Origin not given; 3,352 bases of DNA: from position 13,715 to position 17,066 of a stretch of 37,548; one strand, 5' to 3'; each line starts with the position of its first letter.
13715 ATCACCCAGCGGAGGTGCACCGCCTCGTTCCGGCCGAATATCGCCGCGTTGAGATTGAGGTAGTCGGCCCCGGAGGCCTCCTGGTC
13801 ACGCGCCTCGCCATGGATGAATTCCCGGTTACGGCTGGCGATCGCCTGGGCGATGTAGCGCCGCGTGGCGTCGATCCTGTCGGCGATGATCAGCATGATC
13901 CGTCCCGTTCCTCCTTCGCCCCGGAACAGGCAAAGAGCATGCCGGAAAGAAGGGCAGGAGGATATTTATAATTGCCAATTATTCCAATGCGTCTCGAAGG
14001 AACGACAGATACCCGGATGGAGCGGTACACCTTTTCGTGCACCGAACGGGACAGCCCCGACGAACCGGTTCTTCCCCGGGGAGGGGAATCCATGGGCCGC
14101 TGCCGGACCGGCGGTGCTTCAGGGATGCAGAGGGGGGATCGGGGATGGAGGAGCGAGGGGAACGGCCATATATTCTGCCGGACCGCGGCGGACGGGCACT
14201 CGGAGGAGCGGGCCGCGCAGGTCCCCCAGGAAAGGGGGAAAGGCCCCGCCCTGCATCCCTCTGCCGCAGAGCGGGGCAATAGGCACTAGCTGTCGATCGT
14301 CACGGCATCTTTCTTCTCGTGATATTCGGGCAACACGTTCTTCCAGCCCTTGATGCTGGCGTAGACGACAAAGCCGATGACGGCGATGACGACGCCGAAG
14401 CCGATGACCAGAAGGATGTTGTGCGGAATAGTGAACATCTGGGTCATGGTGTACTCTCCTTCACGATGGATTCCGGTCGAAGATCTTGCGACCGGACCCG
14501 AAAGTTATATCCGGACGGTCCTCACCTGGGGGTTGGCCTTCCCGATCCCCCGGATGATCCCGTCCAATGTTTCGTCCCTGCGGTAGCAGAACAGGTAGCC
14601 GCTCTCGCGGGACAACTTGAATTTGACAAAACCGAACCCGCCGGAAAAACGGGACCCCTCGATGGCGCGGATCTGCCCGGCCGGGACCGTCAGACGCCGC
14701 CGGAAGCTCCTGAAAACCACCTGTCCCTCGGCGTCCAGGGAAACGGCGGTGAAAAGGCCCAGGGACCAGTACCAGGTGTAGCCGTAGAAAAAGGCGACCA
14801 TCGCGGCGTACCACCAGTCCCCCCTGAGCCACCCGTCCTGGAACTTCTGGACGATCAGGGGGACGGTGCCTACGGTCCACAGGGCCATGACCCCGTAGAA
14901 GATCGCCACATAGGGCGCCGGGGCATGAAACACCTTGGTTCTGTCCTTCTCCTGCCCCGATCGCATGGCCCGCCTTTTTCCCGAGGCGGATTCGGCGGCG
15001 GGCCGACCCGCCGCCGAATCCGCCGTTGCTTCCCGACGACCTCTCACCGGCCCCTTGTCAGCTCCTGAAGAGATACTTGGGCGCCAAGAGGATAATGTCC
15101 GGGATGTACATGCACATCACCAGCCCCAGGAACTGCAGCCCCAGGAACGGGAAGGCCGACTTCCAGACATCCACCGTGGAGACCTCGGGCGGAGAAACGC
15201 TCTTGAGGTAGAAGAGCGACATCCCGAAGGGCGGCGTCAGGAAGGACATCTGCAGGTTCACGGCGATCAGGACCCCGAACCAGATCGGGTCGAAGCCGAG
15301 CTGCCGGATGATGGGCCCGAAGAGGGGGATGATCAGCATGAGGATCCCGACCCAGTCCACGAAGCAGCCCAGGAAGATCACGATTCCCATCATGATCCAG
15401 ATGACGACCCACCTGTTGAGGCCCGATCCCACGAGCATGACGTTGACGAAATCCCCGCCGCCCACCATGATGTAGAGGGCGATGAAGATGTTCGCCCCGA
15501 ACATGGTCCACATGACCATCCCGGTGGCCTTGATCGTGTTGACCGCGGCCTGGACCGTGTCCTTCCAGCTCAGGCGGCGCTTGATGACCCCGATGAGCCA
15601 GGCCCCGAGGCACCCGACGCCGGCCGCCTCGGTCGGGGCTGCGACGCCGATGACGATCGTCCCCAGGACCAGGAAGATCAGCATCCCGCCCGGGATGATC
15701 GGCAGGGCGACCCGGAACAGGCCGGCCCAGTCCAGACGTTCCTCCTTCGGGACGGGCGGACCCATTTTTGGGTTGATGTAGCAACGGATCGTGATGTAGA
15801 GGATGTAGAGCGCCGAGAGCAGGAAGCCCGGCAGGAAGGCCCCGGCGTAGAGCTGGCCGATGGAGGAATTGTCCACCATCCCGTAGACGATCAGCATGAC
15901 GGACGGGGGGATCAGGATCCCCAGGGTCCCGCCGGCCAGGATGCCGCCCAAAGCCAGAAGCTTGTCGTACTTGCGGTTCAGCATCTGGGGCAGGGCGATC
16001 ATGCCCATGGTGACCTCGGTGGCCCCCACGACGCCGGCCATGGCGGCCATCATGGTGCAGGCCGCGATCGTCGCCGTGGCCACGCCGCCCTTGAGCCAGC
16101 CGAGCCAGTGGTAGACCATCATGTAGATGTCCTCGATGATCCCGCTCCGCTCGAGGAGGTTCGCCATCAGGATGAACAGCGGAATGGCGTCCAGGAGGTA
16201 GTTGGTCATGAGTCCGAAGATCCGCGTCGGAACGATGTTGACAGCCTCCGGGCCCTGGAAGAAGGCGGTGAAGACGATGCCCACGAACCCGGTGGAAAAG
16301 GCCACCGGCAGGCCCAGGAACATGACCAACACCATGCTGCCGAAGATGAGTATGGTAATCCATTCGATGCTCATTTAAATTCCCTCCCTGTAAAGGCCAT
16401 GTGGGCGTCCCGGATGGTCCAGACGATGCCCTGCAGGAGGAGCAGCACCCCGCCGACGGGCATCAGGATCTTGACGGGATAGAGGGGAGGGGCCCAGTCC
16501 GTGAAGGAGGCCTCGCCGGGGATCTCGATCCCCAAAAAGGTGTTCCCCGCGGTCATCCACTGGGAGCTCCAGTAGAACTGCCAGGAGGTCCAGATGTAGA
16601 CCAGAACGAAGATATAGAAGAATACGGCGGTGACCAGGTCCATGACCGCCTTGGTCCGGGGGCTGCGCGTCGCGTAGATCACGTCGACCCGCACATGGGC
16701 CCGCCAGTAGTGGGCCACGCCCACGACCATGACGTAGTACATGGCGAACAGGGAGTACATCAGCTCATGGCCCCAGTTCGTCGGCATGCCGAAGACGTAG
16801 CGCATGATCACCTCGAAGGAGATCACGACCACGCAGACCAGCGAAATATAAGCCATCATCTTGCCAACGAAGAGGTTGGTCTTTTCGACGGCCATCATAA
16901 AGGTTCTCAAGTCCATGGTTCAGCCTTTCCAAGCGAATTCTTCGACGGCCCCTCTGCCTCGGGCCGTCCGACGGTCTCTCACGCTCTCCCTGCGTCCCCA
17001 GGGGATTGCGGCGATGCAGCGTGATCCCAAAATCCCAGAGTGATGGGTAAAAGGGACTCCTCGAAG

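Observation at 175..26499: A 26-kb single-strand array physically links the methyl/C1 module to the 2-hydroxyacid/CoA-ester module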

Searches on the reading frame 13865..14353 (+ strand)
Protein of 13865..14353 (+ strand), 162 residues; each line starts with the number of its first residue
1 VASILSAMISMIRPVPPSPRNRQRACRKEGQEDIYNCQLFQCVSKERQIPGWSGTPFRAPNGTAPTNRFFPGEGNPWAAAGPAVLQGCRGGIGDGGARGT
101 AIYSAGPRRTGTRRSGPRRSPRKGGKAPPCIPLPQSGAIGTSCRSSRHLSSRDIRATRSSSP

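Call 6: search_protein_families(library=pfam, proteins=[window:13865-14353:+], max_evalue=0.01)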
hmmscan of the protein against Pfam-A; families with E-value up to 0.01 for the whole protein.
window:13865-14353:+ (162 aa): 0 families

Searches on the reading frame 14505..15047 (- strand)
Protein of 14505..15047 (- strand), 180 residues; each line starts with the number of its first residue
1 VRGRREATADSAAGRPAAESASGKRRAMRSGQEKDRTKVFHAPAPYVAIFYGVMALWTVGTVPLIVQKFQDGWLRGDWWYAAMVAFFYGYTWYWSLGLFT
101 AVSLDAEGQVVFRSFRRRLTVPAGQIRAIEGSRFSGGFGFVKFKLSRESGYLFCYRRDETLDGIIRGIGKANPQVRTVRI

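Call 4: search_protein_families(library=pfam, proteins=[window:14505-15047:-], max_evalue=0.00001)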
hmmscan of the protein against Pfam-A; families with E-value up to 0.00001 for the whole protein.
window:14505-15047:- (180 aa): 0 families

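Call 6: search_protein_families(library=pfam, proteins=[window:14505-15047:-], max_evalue=0.01)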
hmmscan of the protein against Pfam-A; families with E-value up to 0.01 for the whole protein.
window:14505-15047:- (180 aa): 0 families

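Call 10: search_protein_families(library=ncbifam, proteins=[window:14505-15047:-], max_evalue=0.00001)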
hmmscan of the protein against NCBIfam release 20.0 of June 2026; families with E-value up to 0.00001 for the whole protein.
window:14505-15047:- (180 aa): 0 families

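Call 70: search_protein_families(library=pfam, proteins=[window:14505-14966:-], max_evalue=0.01)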
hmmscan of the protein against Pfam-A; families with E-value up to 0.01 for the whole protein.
window:14505-14966:- (153 aa): 0 families

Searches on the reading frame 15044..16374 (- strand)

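Call 4: search_protein_families(library=pfam, proteins=[window:15044-16363:-], max_evalue=0.00001)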
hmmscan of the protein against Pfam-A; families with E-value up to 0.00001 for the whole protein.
window:15044-16363:- (439 aa): 0 families

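Call 6: search_protein_families(library=pfam, proteins=[window:15058-16374:-], max_evalue=0.01)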
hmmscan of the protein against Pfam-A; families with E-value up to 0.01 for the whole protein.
window:15058-16374:- (438 aa): 1 family
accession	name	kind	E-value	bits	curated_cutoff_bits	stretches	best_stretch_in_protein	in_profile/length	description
PF06808.19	DctM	-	1.7e-82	277.9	23.8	1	11-426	1-412/413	Tripartite ATP-independent periplasmic transporter, DctM component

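Call 11: search_protein_families(library=ncbifam, proteins=[window:15058-16374:-], max_evalue=0.00001)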
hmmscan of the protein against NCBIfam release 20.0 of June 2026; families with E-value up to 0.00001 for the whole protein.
window:15058-16374:- (438 aa): 3 families
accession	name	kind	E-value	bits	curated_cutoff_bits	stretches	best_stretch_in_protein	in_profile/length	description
TIGR00786.1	dctM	subfamily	8.4e-95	317.9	268.45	1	21-432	1-405/405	TRAP transporter large permease subunit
NF011634.1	PRK15060.1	equivalog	5.5e-28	98.2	800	1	7-434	2-423/425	2,3-diketo-L-gulonate TRAP transporter large permease YiaN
TIGR02123.1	TRAP_fused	subfamily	3.7e-07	29.2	320.65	1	51-389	158-498/615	TRAP transporter fused permease subunit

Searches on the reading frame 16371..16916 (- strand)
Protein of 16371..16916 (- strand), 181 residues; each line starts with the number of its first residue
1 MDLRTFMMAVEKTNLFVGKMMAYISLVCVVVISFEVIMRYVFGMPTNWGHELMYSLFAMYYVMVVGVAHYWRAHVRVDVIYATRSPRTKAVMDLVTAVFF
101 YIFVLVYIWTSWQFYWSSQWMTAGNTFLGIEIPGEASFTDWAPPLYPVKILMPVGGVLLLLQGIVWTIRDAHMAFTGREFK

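Call 4: search_protein_families(library=pfam, proteins=[window:16371-16916:-], max_evalue=0.00001)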
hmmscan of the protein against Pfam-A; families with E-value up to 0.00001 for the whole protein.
window:16371-16916:- (181 aa): 1 family
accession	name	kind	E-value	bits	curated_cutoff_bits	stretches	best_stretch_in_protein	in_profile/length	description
PF04290.18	DctQ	-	4.2e-17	62.7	28.3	1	29-170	2-129/132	Tripartite ATP-independent periplasmic transporters, DctQ component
